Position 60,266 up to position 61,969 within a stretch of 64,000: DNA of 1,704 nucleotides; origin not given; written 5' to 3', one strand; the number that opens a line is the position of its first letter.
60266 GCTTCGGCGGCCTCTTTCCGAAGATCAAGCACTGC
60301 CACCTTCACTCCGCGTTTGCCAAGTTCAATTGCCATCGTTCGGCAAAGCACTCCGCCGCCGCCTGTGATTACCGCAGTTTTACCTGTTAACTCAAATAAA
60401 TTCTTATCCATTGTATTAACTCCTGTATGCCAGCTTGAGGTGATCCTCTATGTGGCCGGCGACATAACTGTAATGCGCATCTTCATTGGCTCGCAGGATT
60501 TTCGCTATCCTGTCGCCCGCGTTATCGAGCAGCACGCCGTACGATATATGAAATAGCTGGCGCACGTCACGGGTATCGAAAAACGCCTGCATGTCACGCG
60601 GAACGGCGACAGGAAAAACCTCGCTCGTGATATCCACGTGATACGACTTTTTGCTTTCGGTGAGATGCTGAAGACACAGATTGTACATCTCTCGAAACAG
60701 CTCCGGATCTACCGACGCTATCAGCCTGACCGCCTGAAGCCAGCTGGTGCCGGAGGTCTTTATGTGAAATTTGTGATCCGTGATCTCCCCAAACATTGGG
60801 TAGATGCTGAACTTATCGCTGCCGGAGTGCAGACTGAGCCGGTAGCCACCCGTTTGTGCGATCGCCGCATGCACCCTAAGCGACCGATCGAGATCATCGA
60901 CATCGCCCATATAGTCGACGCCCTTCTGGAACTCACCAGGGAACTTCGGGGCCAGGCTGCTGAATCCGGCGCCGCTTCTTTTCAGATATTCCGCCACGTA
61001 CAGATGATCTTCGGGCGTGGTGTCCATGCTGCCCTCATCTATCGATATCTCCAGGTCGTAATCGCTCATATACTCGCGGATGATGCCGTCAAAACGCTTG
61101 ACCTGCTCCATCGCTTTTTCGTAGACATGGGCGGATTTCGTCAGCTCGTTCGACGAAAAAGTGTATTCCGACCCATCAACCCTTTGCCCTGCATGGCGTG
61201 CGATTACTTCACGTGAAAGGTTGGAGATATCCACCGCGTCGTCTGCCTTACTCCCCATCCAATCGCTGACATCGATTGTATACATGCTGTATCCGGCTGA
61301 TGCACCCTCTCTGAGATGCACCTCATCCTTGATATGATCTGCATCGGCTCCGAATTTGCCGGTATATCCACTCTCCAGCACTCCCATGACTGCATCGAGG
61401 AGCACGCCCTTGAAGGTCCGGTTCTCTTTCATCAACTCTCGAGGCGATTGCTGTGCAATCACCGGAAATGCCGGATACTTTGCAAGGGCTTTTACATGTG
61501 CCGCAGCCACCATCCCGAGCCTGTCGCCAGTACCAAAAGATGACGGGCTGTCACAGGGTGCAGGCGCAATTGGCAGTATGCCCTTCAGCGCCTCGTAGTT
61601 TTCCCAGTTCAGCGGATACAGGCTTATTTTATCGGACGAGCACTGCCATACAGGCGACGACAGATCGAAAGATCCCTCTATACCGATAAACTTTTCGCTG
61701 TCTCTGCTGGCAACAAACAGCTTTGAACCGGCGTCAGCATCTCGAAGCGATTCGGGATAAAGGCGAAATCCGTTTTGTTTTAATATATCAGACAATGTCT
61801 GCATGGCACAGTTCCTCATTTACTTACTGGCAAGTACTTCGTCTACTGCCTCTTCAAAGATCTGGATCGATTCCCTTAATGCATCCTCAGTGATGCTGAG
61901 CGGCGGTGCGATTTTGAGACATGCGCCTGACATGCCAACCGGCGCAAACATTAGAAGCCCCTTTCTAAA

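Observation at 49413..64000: Candidate undescribed amino-uronate catabolic pathway feeding the pentose phosphate pathway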

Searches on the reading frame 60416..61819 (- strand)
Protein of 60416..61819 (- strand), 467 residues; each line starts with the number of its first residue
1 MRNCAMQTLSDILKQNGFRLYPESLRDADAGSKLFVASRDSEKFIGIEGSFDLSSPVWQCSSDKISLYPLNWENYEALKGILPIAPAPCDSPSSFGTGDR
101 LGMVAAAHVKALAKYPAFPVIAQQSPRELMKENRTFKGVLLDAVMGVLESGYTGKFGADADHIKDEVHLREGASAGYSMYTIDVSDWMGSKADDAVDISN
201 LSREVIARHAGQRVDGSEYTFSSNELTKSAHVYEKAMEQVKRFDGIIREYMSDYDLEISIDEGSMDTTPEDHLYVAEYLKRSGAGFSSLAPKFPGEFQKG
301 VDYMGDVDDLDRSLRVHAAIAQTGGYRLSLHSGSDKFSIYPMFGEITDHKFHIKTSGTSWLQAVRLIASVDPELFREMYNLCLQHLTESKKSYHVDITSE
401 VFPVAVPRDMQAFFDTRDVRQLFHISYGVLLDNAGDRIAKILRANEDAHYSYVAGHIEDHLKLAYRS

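Call 3: search_protein_families(library=pfam, proteins=[window:60416-61819:-])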
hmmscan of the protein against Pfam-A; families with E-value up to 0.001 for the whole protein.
window:60416-61819:- (467 aa): 1 family
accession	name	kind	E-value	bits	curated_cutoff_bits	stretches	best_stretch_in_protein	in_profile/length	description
PF16257.11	UxaE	-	5.2e-140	467.7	27.1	1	21-463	1-474/475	tagaturonate epimerase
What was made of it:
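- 60416..61819 (-): UxaE tagaturonate/fructuronate epimerase. It is an accessory gene found with AT and Gfo only in this genome. PF16257, 468 bits (call 3).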

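Call 4: search_protein_families(library=ncbifam, proteins=[window:60416-61819:-])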
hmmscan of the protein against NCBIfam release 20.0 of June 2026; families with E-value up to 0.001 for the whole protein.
window:60416-61819:- (467 aa): 0 families

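Call 30: find_related_loci(query=window:60416-61819:-, collection=metagenome_contigs, flank=10000)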
Query window:60416-61819:- (467 aa) in metagenome_contigs; peptide patterns used: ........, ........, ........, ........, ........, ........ (x = any residue, [..] = any of these).
105 stretches matched a pattern; 54 encode a relative of the query (tblastn E <= 1e-3); 54 distinct loci.
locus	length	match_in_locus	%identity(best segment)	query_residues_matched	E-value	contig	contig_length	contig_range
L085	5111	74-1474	56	6-466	0e+0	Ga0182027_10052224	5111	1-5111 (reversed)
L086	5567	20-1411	60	9-465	0e+0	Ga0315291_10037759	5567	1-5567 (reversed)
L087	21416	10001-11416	58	2-465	4e-176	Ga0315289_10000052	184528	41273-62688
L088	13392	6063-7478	58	6-465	1e-175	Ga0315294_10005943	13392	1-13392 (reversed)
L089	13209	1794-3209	58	6-465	1e-175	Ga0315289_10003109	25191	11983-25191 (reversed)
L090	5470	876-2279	58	13-465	3e-175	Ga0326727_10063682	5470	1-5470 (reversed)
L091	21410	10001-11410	54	3-464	1e-166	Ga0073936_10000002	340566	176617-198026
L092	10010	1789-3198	55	9-465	4e-165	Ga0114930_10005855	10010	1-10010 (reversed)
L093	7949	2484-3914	55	4-465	9e-160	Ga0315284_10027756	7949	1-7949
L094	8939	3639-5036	53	12-466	5e-158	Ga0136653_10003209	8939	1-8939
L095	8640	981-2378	53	12-466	7e-158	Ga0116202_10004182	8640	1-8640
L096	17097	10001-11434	50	6-462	1e-150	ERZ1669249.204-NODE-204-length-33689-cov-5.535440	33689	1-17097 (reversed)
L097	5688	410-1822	51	6-462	1e-149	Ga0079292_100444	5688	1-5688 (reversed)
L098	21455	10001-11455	48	2-465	6e-147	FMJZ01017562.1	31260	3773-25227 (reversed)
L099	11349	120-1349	54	65-462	2e-146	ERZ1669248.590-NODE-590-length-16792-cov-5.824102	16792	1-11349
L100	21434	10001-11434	49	6-462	7e-146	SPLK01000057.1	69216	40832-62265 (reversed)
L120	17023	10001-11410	42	19-465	7e-113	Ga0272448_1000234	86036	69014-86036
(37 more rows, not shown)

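Call 34: search_protein_families(library=pfam, proteins=[L091:411-1715:+, L091:2519-4429:+, L091:4898-6031:+, L091:6280-6906:+, L091:7186-9768:+, L091:12372-14552:+, L091:17255-20284:+, L091:20352-21353:-, L094:248-2422:-, L094:2673-3290:-], max_evalue=0.001)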
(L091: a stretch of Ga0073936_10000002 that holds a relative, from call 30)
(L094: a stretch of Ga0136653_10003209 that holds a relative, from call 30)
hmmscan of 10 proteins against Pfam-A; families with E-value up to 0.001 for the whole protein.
L091:411-1715:+ (434 aa): 5 families
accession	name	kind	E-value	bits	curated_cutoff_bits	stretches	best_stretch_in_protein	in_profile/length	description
PF05448.18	AXE1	-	1.4e-10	40.9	21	1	102-247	65-211/321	Acetyl xylan esterase (AXE1)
PF00326.27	Peptidase_S9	-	1.8e-06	28.1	22.6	1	188-247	42-102/213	Prolyl oligopeptidase family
PF01738.24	DLH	-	2.4e-06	27.7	21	1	109-298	4-161/217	Dienelactone hydrolase family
PF10142.15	PhoPQ_related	-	2e-05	23.9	20.3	1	259-355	240-335/367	PhoPQ-activated pathogenicity-related protein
PF02129.25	Peptidase_S15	-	0.00046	20.4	23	0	142-242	47-128/262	X-Pro dipeptidyl-peptidase (S15 family)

L091:2519-4429:+ (636 aa): 5 families
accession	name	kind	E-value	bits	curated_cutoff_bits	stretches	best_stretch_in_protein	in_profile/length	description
PF07228.17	SpoIIE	-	1.5e-41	142.9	25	1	429-621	1-191/192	Stage II sporulation protein E (SpoIIE)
PF00989.32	PAS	-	1.9e-11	44.4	22.6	1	250-363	2-112/113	PAS fold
PF13188.13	PAS_8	-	3.8e-11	42.9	21.8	1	99-155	2-58/65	PAS domain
PF13426.13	PAS_9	-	9.9e-11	42.3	27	1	108-210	1-102/103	PAS domain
PF08448.16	PAS_4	-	2.7e-09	37.7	23.1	0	257-368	3-109/110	PAS fold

L091:4898-6031:+ (377 aa): 4 families
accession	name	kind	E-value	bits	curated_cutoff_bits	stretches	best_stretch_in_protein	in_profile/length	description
PF13407.12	Peripla_BP_4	-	2.1e-15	57.4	35.1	1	113-302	20-208/258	Periplasmic binding protein domain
PF00392.27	GntR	-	5.1e-13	48.9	27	1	12-74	2-64/64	Bacterial regulatory proteins, gntR family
PF00532.27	Peripla_BP_1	-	2e-11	44.3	22.2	1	110-305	20-211/281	Periplasmic binding proteins and sugar binding domain of LacI family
PF13377.12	Peripla_BP_3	-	4.5e-08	33.8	26.5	1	203-366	2-166/167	Periplasmic binding protein-like domain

L091:6280-6906:+ (208 aa): 2 families
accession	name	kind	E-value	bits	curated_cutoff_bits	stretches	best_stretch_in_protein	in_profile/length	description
PF07963.17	N_methyl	-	2.8e-10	39.8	21.2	1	7-33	1-27/27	Prokaryotic N-terminal methylation motif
PF07596.16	SBP_bac_10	-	7.9e-08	33.1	23.3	1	38-98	2-65/268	Protein of unknown function (DUF1559)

L091:7186-9768:+ (860 aa): 1 family
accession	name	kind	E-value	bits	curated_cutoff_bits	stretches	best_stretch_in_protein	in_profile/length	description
PF19773.5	DUF6259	-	2.3e-12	47.1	28.7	1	442-667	12-243/300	Domain of unknown function (DUF6259)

L091:12372-14552:+ (726 aa): 4 families
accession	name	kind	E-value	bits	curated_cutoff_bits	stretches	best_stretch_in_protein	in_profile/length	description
PF08450.18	SGL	-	2.4e-13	50.7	26.3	1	473-695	9-241/246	SMP-30/Gluconolactonase/LRE-like region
PF14200.12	RicinB_lectin_2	-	1.4e-12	48.6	25.6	2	73-163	1-89/89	Ricin-type beta-trefoil lectin domain-like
PF00756.26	Esterase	-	4e-12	46.9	22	1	212-347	12-149/251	Putative esterase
PF24684.1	Vgb_lyase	-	0.00027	20.3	50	1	473-560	63-155/290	Virginiamycin B lyase family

L091:17255-20284:+ (1009 aa): 1 family
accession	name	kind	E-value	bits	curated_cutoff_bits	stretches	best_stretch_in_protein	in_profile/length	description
PF06452.16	CBM9_1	-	1.1e-08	35.7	23.4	1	255-437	1-181/185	Carbohydrate family 9 binding domain-like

L091:20352-21353:- (333 aa): 1 family
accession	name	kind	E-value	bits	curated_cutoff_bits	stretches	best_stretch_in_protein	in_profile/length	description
PF01263.26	Aldose_epim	-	1.3e-21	77.7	27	1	33-291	3-264/299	Aldose 1-epimerase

L094:248-2422:- (724 aa): 0 families

L094:2673-3290:- (205 aa): 1 family
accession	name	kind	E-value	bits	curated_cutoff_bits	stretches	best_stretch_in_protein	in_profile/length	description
PF07589.16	PEP-CTERM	-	0.00017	22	20.7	1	178-201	1-22/24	PEP-CTERM motif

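Call 39: search_protein_families(library=pfam, proteins=[L120:11422-11964:+, L120:12789-14264:+, L120:5929-6573:-, L120:1608-2984:-, L100:11458-12468:+, L100:12450-13940:+, L100:16237-17685:-, L100:17762-19012:+, L100:19016-19984:+, L100:7691-8704:-], max_evalue=0.001)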
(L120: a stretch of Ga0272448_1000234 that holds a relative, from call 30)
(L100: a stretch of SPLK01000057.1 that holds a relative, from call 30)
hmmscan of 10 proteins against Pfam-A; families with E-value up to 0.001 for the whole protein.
L120:11422-11964:+ (180 aa): 1 family
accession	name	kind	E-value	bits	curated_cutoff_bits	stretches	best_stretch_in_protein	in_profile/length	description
PF12822.12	ECF_trnsprt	-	9.2e-11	42.5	30.7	1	17-171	3-169/169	ECF transporter, substrate-specific component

L120:12789-14264:+ (491 aa): 3 families
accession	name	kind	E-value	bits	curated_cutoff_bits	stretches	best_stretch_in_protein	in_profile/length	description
PF00370.27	FGGY_N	-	6.8e-56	190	28.8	1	6-247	2-245/245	FGGY family of carbohydrate kinases, N-terminal domain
PF02782.22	FGGY_C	-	4.2e-24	85.9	27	1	289-430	36-194/198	FGGY family of carbohydrate kinases, C-terminal domain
PF01869.26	BcrAD_BadFG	-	0.00019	21.5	31.5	0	9-63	3-51/271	BadF/BadG/BcrA/BcrD ATPase family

L120:5929-6573:- (214 aa): 0 families

L120:1608-2984:- (458 aa): 1 family
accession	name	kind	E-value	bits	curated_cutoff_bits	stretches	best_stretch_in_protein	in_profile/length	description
PF13231.12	PMT_2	-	0.00013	22.7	26.1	1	156-278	4-133/160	Dolichyl-phosphate-mannose-protein mannosyltransferase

L100:11458-12468:+ (336 aa): 3 families
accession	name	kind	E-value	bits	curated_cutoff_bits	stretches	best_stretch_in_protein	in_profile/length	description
PF02826.25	2-Hacid_dh_C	-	3.1e-61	206.3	25.1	1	114-291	1-178/178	D-isomer specific 2-hydroxyacid dehydrogenase, NAD binding domain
PF00389.36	2-Hacid_dh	-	2.8e-18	66.3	24.6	1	17-323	9-134/134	D-isomer specific 2-hydroxyacid dehydrogenase, catalytic domain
PF07991.19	KARI_N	-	7.7e-05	22.8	20.6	1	147-211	2-67/165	Acetohydroxy acid isomeroreductase, NADPH-binding domain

L100:12450-13940:+ (496 aa): 2 families
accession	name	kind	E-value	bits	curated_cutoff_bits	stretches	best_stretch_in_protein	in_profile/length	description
PF00370.27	FGGY_N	-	2.5e-52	178.4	28.8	1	7-241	2-239/245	FGGY family of carbohydrate kinases, N-terminal domain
PF02782.22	FGGY_C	-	8.7e-30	104.4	27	1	259-439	3-195/198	FGGY family of carbohydrate kinases, C-terminal domain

L100:16237-17685:- (482 aa): 1 family
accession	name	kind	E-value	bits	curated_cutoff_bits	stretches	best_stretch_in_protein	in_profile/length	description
PF02811.25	PHP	-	5.8e-07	30.4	26.4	1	193-240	1-41/164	PHP domain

L100:17762-19012:+ (416 aa): 3 families
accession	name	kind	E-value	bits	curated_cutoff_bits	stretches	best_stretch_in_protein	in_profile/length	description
PF07690.21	MFS_1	-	3.8e-46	158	33.4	2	14-371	2-346/347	Major Facilitator Superfamily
PF13347.12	MFS_2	-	1e-16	61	27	1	14-372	3-374/427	MFS/sugar transport protein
PF00083.30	Sugar_tr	-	8.3e-07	28.7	22.3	1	205-389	230-422/452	Sugar (and other) transporter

L100:19016-19984:+ (322 aa): 1 family
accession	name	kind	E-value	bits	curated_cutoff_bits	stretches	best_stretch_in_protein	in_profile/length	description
PF03009.23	GDPD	-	4e-33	116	23.6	1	6-212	1-244/244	Glycerophosphoryl diester phosphodiesterase family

L100:7691-8704:- (337 aa): 0 families

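Call 78: search_solved_structures(query=window:60416-61819:-, max_evalue=0.001, show_alignments=1)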
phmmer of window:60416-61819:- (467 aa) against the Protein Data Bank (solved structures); distinct sequences matched with E-value up to 0.001: 6.
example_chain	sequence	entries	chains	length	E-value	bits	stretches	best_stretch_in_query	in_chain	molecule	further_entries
9lhw_A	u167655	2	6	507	2.9e-91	309.7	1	19-463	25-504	Tagaturonate/fructuronate epimerase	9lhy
9lhu_A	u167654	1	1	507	2.9e-91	309.6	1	19-463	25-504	Tagaturonate/fructuronate epimerase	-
6il9_A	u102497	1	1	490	3.1e-76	260.1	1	8-443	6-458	Fructuronate-tagaturonate epimerase UxaE from Cohnella laeviribosi in complex with 1 glyce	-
6ilb_A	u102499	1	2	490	5.6e-76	259.3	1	16-443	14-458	Fructuronate-tagaturonate epimerase UxaE from Cohnella laeviribosi in complex with 1 glyce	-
6ila_A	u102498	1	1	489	9.4e-76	258.5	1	11-443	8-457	Fructuronate-tagaturonate epimerase UxaE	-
9kcs_A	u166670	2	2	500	4.5e-09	38.8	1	210-336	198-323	ISOMERASE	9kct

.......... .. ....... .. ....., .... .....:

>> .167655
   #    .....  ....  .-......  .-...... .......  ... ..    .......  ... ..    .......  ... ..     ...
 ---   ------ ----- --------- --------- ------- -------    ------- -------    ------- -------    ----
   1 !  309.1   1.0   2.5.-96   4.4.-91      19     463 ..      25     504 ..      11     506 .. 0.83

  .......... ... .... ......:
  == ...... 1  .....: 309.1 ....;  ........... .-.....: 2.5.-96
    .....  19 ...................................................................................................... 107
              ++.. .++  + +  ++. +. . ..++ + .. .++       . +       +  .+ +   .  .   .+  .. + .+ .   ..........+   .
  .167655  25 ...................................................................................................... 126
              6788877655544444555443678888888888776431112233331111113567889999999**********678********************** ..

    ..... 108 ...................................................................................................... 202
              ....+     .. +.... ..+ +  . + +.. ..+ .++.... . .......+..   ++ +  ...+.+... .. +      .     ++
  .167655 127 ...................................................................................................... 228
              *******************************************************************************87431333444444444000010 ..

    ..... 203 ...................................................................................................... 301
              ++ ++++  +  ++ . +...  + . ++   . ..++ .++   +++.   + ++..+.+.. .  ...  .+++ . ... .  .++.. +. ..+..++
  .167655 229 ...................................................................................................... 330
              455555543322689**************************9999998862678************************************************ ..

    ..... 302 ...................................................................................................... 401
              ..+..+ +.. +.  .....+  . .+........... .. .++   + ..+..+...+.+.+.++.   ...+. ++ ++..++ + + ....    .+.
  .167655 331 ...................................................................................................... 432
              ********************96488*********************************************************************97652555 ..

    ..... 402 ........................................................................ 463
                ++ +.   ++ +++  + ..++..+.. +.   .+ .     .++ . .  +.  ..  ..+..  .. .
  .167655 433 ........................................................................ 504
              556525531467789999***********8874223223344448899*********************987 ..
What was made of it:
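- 60416..61819 (-): PDB 9lhw E=3e-91 and 6il9 E=3e-76 (call 78).
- On UxaE tagaturonate/fructuronate epimerase: 9lhw E=3e-91 and 6il9 E=3e-76 (call 78).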
